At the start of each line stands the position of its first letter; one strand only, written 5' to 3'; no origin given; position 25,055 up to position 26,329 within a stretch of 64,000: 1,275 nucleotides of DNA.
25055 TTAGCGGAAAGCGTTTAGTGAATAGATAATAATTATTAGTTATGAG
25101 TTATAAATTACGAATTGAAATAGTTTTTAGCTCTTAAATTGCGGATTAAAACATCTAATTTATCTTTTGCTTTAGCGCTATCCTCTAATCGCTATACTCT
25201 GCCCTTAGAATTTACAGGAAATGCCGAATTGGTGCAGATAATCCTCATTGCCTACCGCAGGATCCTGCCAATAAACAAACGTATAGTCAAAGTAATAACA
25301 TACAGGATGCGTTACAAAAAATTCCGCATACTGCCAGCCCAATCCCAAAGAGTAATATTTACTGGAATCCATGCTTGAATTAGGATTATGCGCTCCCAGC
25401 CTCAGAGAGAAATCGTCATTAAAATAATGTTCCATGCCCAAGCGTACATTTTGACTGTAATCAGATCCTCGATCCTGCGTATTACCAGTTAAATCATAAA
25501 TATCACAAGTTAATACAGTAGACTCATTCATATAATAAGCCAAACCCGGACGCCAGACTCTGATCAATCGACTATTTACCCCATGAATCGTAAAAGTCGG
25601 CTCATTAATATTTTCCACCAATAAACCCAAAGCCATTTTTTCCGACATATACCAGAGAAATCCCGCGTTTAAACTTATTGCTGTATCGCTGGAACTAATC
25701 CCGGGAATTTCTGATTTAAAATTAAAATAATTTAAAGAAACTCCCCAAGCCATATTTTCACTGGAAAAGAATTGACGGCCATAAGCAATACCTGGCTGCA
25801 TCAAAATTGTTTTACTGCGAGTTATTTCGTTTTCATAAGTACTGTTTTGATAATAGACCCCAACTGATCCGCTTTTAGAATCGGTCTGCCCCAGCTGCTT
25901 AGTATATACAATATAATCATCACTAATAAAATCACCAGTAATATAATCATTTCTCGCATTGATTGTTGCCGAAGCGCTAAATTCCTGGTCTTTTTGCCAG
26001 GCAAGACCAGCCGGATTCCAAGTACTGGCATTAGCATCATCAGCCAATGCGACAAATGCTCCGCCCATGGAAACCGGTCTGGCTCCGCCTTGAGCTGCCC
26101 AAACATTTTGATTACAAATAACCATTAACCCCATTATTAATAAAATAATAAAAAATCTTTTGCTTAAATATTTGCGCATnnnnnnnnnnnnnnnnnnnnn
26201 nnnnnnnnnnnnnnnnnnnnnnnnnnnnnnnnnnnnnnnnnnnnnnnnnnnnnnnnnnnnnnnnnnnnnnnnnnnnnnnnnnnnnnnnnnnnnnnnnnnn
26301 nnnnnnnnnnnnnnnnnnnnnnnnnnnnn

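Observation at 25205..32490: Seven-gene operon coupling a compact secretin and PilO/PilP-like proteins to a secreted C25 peptidase and a PorV/FadL-like OM barrel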

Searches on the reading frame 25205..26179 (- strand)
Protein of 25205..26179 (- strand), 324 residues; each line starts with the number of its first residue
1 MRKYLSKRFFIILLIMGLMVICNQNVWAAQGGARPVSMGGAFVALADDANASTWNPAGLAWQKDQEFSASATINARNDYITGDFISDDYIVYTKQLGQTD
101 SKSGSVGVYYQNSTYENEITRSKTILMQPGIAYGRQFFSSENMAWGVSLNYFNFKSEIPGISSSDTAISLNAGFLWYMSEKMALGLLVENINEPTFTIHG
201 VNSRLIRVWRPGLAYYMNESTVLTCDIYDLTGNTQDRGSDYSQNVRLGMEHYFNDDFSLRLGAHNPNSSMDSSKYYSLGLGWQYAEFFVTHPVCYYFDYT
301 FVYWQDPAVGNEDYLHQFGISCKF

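Call 3: search_protein_families(library=pfam, proteins=[window:25205-26179:-], max_evalue=1)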
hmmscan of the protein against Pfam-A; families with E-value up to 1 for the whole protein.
window:25205-26179:- (324 aa): 4 families
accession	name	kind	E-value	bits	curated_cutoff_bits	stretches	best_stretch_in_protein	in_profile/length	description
PF13729.12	TraF_2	-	5.7e-05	22.9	25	1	163-202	191-229/264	F plasmid transfer operon, TraF, protein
PF03349.22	Toluene_X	-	0.0011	18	29.7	1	43-89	31-77/421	Outer membrane protein transport protein (OMPP1/FadL/TodX)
PF03687.19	UPF0164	-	0.012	14.9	21.4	1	28-124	45-132/325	Uncharacterised protein family (UPF0164)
PF20334.3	DUF6629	-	0.17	12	27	1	13-47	38-72/209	Family of unknown function (DUF6629)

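Call 4: search_protein_families(library=ncbifam, proteins=[window:25205-26179:-], max_evalue=1)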
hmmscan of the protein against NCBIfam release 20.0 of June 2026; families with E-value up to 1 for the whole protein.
window:25205-26179:- (324 aa): 5 families
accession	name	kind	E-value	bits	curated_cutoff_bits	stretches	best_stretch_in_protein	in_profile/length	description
NF033709.1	PorV_fam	subfamily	5.4e-17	62.4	90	1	31-300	11-305/326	PorV/PorQ family protein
NF052325.1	PorVQ2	equivalog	6.8e-09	35.1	325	1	32-97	35-95/354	putative type IX sorting system protein PorV2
NF033710.1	T9SS_OM_PorV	equivalog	4.4e-08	32.7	250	2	244-288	296-340/367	type IX secretion system outer membrane channel protein PorV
TIGR04565.1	OMP_myx_plus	subfamily_domain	0.085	12.8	60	0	132-177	115-160/161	outer membrane beta-barrel domain-containing protein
TIGR01966.1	RNasePH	equivalog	0.25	10.5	141.5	1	21-47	112-138/236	ribonuclease PH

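Call 25: find_homologous_proteins(query=window:25205-26179:-, max_evalue=0.001)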
Query window:25205-26179:- (324 aa): 81 proteins with E <= 0.001 among 1054 candidates.
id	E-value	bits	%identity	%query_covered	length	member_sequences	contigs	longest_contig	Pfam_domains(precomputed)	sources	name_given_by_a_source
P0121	3.9e-221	751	100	100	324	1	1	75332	-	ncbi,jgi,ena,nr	ncbi:MAG: hypothetical protein KKD05_11475 [Candidatus Omnitrophica bacterium]|nr:hypothetical prote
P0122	2.3e-186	637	82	100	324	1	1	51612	PF13729.13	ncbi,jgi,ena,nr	ncbi:MAG: hypothetical protein KJ915_04745 [Candidatus Omnitrophica bacterium]|nr:hypothetical prote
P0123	7.9e-176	602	77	100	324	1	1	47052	PF13729.13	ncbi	-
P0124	1.0e-169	582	75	100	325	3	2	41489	-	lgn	-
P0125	8.5e-164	563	74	100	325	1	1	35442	-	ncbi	ncbi:MAG: hypothetical protein V1747_06115 [Candidatus Omnitrophota bacterium]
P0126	1.1e-157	543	70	100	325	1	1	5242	-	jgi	jgi:hypothetical protein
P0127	3.4e-146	505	65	99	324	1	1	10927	-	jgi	jgi:hypothetical protein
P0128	8.1e-126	438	56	100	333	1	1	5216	-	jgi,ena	-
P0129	1.3e-123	431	56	97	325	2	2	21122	-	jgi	-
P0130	3.8e-122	426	55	98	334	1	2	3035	-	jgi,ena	-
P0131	7.8e-121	421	56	99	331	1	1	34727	-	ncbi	ncbi:MAG: hypothetical protein V1739_08585 [Candidatus Omnitrophota bacterium]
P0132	4.4e-120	419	55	98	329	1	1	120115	-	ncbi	-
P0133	8.7e-120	418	55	100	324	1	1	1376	-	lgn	-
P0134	2.6e-119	416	56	98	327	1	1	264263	-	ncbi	ncbi:MAG: hypothetical protein ABIG64_02485 [Candidatus Omnitrophota bacterium]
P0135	9.9e-119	415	57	95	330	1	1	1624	-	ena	-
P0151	3.8e-19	87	29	100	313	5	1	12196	-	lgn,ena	-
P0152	1.0e-14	73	27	84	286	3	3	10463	-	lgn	-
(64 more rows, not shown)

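Call 29: find_encoding_contigs(protein=P0151, flank=10000, max_places=3)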
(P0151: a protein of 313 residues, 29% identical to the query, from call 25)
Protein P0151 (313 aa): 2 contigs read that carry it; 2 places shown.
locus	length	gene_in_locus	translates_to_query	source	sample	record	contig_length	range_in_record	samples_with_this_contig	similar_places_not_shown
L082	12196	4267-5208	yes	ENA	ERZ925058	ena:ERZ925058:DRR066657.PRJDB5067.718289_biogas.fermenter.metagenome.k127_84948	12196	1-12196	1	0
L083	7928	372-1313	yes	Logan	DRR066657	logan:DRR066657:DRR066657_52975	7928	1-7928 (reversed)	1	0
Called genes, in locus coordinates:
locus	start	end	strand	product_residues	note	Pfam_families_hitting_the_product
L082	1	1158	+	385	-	?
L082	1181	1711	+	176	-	PF03938:OmpH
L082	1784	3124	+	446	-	PF03938:OmpH (weak)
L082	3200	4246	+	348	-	PF04613:LpxD, PF25087:GMPPB_C (faint), PF24894:Hexapep_GlmU (faint), PF25084:LbH_EIF2B, PF00132:Hexapep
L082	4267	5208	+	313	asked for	-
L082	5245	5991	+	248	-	PF01784:DUF34_NIF3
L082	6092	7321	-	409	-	PF00155:Aminotran_1_2, PF00202:Aminotran_3 (faint), PF00266:Aminotran_5 (weak), PF01041:DegT_DnrJ_EryC1 (weak), PF01053:Cys_Met_Meta_PP (weak), PF01212:Beta_elim_lyase (weak)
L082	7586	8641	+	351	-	PF01557:FAA_hydrolase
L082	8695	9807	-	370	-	PF01266:DAO (weak), PF05834:Lycopene_cycl (faint), PF07992:Pyr_redox_2 (weak), PF12831:FAD_oxidored, PF01494:FAD_binding_3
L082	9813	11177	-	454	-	PF20769:YPEB_N, PF03413:PepSY (faint), PF14620:YPEB_PepSY1-2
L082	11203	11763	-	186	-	PF07486:Hydrolase_2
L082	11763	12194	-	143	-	PF02866:Ldh_1_C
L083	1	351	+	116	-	?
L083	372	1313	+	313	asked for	-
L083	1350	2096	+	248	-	PF01784:DUF34_NIF3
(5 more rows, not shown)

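Call 30: find_encoding_contigs(protein=P0152, flank=10000, max_places=3)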
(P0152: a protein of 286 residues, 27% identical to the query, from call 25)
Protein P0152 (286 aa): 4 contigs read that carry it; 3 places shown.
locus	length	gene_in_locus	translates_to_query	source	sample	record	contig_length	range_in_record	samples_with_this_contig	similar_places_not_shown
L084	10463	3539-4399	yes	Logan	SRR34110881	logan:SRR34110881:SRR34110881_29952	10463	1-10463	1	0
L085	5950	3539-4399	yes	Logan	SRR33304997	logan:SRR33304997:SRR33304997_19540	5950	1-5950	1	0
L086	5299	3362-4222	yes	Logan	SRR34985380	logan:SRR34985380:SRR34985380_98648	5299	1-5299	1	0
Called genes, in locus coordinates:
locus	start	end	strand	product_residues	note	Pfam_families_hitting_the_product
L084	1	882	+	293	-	?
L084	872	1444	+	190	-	PF02632:BioY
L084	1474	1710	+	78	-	-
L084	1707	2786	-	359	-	PF00817:IMS, PF11798:IMS_HHH (faint), PF21999:IMS_HHH_1 (weak), PF11799:IMS_C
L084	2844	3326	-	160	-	-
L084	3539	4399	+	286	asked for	-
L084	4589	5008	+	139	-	-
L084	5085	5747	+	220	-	PF12673:SipL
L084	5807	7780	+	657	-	PF14522:Cytochrome_C7 (faint), PF14537:Cytochrom_c3_2 (faint), PF09699:Paired_CXXCH_1 (weak)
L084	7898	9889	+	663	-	PF14537:Cytochrom_c3_2 (faint), PF14522:Cytochrome_C7 (faint), PF09699:Paired_CXXCH_1 (weak), PF22113:Mtrc-MtrF_II-IV_dom (weak)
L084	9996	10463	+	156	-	?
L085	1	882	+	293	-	?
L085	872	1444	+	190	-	PF02632:BioY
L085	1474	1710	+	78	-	-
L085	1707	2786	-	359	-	PF00817:IMS, PF21999:IMS_HHH_1 (weak), PF11799:IMS_C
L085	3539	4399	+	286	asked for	-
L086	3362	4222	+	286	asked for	-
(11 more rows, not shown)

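Call 46: search_solved_structures(query=A3, max_evalue=1)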
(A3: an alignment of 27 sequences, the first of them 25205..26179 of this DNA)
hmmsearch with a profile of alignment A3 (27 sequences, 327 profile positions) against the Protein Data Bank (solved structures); distinct sequences matched with E-value up to 1: 10.
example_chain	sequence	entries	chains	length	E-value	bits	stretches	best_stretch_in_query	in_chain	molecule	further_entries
6h3i_F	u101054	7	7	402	6e-10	42.2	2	252-327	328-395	PorV | Type IX secretion system protein PorV domain-containing protein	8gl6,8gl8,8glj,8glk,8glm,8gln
1udq_A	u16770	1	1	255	0.068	15.8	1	19-47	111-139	Ribonuclease PH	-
2x9k_A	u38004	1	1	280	0.15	14.6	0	296-327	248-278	OUTER MEMBRANE PROTEIN G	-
1udo_A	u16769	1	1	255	0.35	13.4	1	19-47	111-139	Ribonuclease PH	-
1udn_A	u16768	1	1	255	0.35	13.4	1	19-47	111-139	Ribonuclease PH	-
2jqy_A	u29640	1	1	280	0.46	13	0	296-327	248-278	Outer membrane protein G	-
2f1c_X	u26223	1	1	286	0.48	13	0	296-327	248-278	Outer membrane protein G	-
2iwv_A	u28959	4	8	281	0.48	13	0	296-327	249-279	OUTER MEMBRANE PROTEIN G | Outer membrane porin G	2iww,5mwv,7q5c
2wvp_A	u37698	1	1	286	0.52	12.9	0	296-327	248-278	OUTER MEMBRANE PROTEIN G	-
3b4t_A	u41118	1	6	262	0.52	12.8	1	18-49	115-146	Ribonuclease PH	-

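Call 57: predict_structure(alignment_id=A3)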
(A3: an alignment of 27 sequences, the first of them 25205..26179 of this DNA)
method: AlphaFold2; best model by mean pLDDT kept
length: 324 residues; sequences in the alignment: 27
mean_pLDDT: 82.7   pTM: 0.78
mean pLDDT of the five models: 82.7, 82.2, 82.2, 81.8, 75.9
residues with pLDDT >= 90: 120; 70-90: 156; 50-70: 36; < 50: 12
segments of 3 or more residues with pLDDT < 50: 20-31
pLDDT, mean of each block of 10 residues (from residue 1): 76 77 33 72 81 89 82 67 69 75 83 82 89 92 95 92 96 96 96 92 89 95 93 75 91 90 87 83 77 78 80 79 77
secondary structure, 60 per line:
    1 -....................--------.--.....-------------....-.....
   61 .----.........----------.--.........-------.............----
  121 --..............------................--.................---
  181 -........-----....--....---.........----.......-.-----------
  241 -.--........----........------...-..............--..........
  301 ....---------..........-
elements in order: H2-21 H33-37 H51-54 H56-61 E66-74 E88-96 E104-116 E123-136 E143-158 E161-177 E182-189 E195-198 E201-204 E208-216 E221-227 E245-252 E257-264 E275-288 E291-304 E314-323

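Call 59: fold_search(model_id=the predicted structure, library=pdb)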
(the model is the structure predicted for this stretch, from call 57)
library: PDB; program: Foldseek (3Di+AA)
matches with E <= 10: 1026; with E <= 0.001: 101
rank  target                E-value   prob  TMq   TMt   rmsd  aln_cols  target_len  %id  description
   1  2r89_A                1.4e-10  1.00  0.64  0.58   7.1       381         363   13  Crystal structure of the long-chain fatty acid transporter FadL mutant delta N3 (released 2008-09-23)
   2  3dwo                  3.1e-10  1.00  0.58  0.44  11.2       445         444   11  Crystal structure of a Pseudomonas aeruginosa FadL homologue (released 2008-12-16)
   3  3pf1_A                6.8e-10  1.00  0.64  0.50   8.4       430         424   11  E. coli FadL Asp348Ala mutant (released 2011-05-25)
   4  2r8a_A                8.5e-10  1.00  0.64  0.58   7.5       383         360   13  Crystal structure of the long-chain fatty acid transporter FadL mutant delta N8 (released 2008-09-23)
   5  2r4l_A                1.5e-09  1.00  0.62  0.50   7.9       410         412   12  Crystal structure of the long-chain fatty acid transporter FadL mutant P34A (released 2008-09-16)
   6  3pgr                  1.9e-09  1.00  0.60  0.52   7.7       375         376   12  Asp348Arg mutant of EcFadL (released 2011-05-25)
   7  2r88_A                2.4e-09  1.00  0.62  0.56   7.1       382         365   13  Crystal structure of the long-chain fatty acid transporter FadL mutant delta S3 kink (released 2008-09-23)
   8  3pgu                  2.7e-09  1.00  0.61  0.49   9.3       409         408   13  Phe3Glu mutant of EcFadL (released 2011-05-25)
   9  3pgs_A                4.3e-09  1.00  0.63  0.50   8.6       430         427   11  Phe3Gly mutant of EcFadL (released 2011-05-25)
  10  3dwn_A                5.6e-09  1.00  0.61  0.48   9.1       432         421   11  Crystal structure of the long-chain fatty acid transporter FadL mutant A77E/S100R (released 2008-12-16)
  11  3pgs_B                1.0e-08  1.00  0.61  0.48   8.2       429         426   12  Phe3Gly mutant of EcFadL (released 2011-05-25)
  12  3brz                  1.2e-08  1.00  0.54  0.45  10.7       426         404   13  Crystal structure of the Pseudomonas putida toluene transporter TodX (released 2008-06-10)
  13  2wvp                  1.4e-08  1.00  0.49  0.58   6.3       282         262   12  Synthetically modified OmpG (released 2010-07-14)
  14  2r4p_A                1.5e-08  1.00  0.61  0.48   9.1       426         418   11  Crystal structure of the long-chain fatty acid transporter FadL mutant G212E (released 2008-09-16)
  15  2f1c                  3.7e-08  1.00  0.51  0.63   5.5       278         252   13  Crystal structure of the monomeric porin OmpG (released 2006-06-27)
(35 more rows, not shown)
